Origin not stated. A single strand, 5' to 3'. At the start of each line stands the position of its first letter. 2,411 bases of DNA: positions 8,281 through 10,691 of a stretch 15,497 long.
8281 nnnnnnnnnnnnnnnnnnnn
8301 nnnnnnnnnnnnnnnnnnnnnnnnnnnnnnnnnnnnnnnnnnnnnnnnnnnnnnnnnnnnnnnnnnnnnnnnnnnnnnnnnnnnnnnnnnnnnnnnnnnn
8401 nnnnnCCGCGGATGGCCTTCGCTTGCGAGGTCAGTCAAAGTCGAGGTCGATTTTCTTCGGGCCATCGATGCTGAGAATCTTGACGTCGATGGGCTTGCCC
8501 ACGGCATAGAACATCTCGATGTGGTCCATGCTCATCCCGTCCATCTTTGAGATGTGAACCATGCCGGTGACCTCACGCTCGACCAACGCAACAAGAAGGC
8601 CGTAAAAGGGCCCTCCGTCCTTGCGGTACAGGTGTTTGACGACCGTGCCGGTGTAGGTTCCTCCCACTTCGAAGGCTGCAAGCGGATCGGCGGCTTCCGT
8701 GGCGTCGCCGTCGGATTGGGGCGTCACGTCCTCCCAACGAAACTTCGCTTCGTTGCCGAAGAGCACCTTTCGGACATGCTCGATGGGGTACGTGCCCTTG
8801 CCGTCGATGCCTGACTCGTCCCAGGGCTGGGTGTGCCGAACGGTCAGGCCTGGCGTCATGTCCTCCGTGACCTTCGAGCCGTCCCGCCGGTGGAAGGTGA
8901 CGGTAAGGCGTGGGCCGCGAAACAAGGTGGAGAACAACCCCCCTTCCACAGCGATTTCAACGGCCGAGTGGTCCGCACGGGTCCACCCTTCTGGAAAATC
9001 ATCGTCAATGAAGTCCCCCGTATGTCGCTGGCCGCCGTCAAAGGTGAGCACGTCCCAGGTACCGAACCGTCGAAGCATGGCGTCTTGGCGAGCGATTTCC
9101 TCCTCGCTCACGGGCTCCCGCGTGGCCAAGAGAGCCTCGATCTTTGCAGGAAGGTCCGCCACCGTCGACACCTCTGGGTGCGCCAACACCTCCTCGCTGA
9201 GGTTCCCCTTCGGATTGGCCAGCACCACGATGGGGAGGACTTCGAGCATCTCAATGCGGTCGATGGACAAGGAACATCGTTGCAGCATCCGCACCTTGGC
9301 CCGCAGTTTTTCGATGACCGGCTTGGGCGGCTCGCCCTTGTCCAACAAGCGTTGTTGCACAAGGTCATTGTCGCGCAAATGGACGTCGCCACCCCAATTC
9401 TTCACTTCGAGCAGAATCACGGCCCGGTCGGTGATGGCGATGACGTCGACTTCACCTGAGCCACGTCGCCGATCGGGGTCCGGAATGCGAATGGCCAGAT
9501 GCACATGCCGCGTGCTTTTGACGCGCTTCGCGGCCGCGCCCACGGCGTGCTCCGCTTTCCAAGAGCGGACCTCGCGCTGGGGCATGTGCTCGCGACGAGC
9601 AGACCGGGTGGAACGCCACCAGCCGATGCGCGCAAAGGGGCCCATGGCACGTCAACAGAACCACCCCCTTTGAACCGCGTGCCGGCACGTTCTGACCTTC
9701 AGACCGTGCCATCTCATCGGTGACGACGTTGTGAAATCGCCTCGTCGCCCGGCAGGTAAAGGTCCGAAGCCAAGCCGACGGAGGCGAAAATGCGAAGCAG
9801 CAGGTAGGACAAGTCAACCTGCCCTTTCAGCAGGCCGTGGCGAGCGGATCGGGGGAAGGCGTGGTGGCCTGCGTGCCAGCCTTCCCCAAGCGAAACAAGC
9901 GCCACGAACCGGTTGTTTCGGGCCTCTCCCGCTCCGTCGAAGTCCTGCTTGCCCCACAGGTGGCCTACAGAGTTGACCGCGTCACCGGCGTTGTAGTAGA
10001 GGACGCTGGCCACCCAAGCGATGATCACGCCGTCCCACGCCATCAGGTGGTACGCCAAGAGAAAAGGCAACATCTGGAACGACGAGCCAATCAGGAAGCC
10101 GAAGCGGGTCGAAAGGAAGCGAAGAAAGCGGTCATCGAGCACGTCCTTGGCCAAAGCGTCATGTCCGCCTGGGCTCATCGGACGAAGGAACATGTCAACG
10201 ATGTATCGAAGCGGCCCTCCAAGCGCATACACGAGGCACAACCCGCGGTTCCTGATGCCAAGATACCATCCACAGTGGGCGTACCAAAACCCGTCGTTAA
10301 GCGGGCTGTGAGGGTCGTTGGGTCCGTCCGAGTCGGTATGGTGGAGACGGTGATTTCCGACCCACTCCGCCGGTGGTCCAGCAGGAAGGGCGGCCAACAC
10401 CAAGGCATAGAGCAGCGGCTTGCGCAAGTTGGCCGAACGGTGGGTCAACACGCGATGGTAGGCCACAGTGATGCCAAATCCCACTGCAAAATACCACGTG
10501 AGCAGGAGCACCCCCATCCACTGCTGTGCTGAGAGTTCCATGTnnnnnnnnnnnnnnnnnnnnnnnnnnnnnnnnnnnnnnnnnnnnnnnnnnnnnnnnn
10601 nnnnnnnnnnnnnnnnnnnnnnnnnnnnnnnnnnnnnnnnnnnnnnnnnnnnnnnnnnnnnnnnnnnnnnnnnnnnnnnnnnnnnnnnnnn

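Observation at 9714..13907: Orphan five-gene operon: His-rich membrane protein, KAS III, heme-oxygenase-like di-iron oxidase, unknown protein, Delta9-type desaturase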

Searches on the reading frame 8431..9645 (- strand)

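Call 4: search_protein_families(library=pfam, proteins=[window:8431-9645:-], max_evalue=0.1)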
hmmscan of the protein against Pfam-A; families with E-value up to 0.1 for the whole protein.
window:8431-9645:- (404 aa): 2 families
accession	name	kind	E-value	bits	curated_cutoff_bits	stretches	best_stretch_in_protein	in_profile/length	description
PF08378.17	NERD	-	1.1e-09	39.3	22.1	1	29-142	3-110/111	Nuclease-related domain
PF00575.29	S1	-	0.00027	21.7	22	1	348-401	18-71/74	S1 RNA binding domain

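Call 5: search_protein_families(library=ncbifam, proteins=[window:8431-9645:-], max_evalue=0.1)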
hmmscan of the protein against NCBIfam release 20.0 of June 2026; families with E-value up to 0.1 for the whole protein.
window:8431-9645:- (404 aa): 18 families
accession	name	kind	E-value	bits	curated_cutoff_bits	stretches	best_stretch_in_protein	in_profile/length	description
NF047741.1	antiphage_MADS6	equivalog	2.2e-07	29.8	460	1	57-186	39-165/612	methylation-associated defense system protein kinase MAD6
NF008805.1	PRK11824.1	equivalog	3.4e-07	29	471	1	323-402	608-679/683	polyribonucleotide nucleotidyltransferase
NF040579.1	S1_dom_CvfD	subfamily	8.3e-07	29.3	117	1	348-400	17-69/113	CvfD/Ygs/GSP13 family RNA-binding post-transcriptional regulator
NF005973.0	PRK08059.1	equivalog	1.9e-06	28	148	1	347-397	20-69/123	S1 domain-containing post-transcriptional regulator GSP13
TIGR03591.1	polynuc_phos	equivalog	3.2e-05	22.6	525.05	1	323-401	614-684/689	polyribonucleotide nucleotidyltransferase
NF006363.0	PRK08582.1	equivalog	4.6e-05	23.6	171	1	348-401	19-71/140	S1 domain-containing RNA-binding protein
NF000907.0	PRK00087.1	equivalog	0.00022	19.6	624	1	325-399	561-628/671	bifunctional 4-hydroxy-3-methylbut-2-enyl diphosphate reductase/30S ribosomal protein S1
NF004952.0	PRK06299.1-2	equivalog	0.00043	18.7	524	1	348-397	317-366/580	30S ribosomal protein S1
NF009154.0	PRK12497.3-3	equivalog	0.0017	18.4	109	1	30-83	7-60/123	YraN family protein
TIGR02696.1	pppGpp_PNP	exception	0.0025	16.3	1106.75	1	324-400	645-717/720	guanosine pentaphosphate synthetase I/polyribonucleotide nucleotidyltransferase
NF005573.0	PRK07252.1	equivalog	0.011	15.6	183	1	348-394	17-62/120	S1 RNA-binding domain-containing protein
NF040578.1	S1_dom_Ygs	exception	0.012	15.8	175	1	348-402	21-74/122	S1 domain-containing post-transcriptional regulator Ygs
NF004473.0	PRK05807.1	equivalog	0.016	15.5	178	1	353-401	24-70/136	S1 domain-containing RNA-binding protein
NF005208.0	PRK06676.1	equivalog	0.024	13.6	368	1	355-395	298-338/391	30S ribosomal protein S1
NF010379.0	PRK13806.1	equivalog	0.037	12.6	648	1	349-398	217-265/491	30S ribosomal protein S1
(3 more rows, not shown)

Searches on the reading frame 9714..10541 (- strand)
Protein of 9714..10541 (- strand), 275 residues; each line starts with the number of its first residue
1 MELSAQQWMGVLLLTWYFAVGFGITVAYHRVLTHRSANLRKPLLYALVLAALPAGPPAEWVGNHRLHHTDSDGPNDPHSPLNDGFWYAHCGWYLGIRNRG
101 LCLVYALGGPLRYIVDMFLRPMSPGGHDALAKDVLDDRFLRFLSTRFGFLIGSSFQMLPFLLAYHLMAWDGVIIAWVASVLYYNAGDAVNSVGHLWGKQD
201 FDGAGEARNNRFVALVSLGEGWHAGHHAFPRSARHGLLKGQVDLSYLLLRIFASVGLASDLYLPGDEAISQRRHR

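Call 4: search_protein_families(library=pfam, proteins=[window:9714-10541:-], max_evalue=0.1)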
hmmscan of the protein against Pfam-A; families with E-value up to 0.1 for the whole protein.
window:9714-10541:- (275 aa): 1 family
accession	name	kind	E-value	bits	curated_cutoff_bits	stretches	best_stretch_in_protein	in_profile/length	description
PF00487.30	FA_desaturase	-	1.7e-15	57.9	29.7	1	7-235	2-229/253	Fatty acid desaturase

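Call 5: search_protein_families(library=ncbifam, proteins=[window:9714-10541:-], max_evalue=0.1)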
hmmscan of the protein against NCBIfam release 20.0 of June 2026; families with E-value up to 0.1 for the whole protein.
window:9714-10541:- (275 aa): 1 family
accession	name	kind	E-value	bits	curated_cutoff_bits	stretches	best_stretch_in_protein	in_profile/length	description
NF049918.1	DesA_fam_desat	equivalog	4.8e-19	68.8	400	2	171-259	149-238/385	DesA family fatty acid desaturase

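Call 49: search_solved_structures(query=window:9714-10541:-, max_evalue=0.01, show_alignments=1)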
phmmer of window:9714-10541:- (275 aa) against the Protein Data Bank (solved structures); distinct sequences matched with E-value up to 0.01: 2.
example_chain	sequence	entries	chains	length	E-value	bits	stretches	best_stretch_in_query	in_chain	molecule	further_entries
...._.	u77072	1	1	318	3.3e-21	79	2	15-95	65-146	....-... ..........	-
4ymk_A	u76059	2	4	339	7e-20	74.6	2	14-95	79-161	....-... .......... 1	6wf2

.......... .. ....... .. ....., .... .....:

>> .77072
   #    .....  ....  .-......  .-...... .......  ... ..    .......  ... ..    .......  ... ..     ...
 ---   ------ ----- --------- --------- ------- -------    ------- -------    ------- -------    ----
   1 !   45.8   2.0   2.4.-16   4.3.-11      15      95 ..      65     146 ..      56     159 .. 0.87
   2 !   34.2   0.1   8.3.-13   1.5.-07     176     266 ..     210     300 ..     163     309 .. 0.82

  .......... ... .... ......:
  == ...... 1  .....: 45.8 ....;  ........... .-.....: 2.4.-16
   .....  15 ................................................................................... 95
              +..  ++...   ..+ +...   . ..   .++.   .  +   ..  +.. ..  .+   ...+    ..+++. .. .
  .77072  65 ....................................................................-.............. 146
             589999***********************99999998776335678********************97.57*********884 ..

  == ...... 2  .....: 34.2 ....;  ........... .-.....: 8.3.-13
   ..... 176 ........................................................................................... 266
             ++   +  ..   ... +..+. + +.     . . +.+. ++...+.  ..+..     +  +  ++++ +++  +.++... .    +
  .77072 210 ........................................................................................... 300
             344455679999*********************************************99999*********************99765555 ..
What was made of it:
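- On Membrane fatty-acid desaturase, SCD1/Delta9 type (PF00487): HRVLTH, HRLHH and HAGHH align to the SCD1 boxes (call 49).
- Closest known: SCD1/DesC-type Delta9 acyl desaturases. Same: g5 has the three His boxes and aligns with SCD1 at E 3e-21 (call 49).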
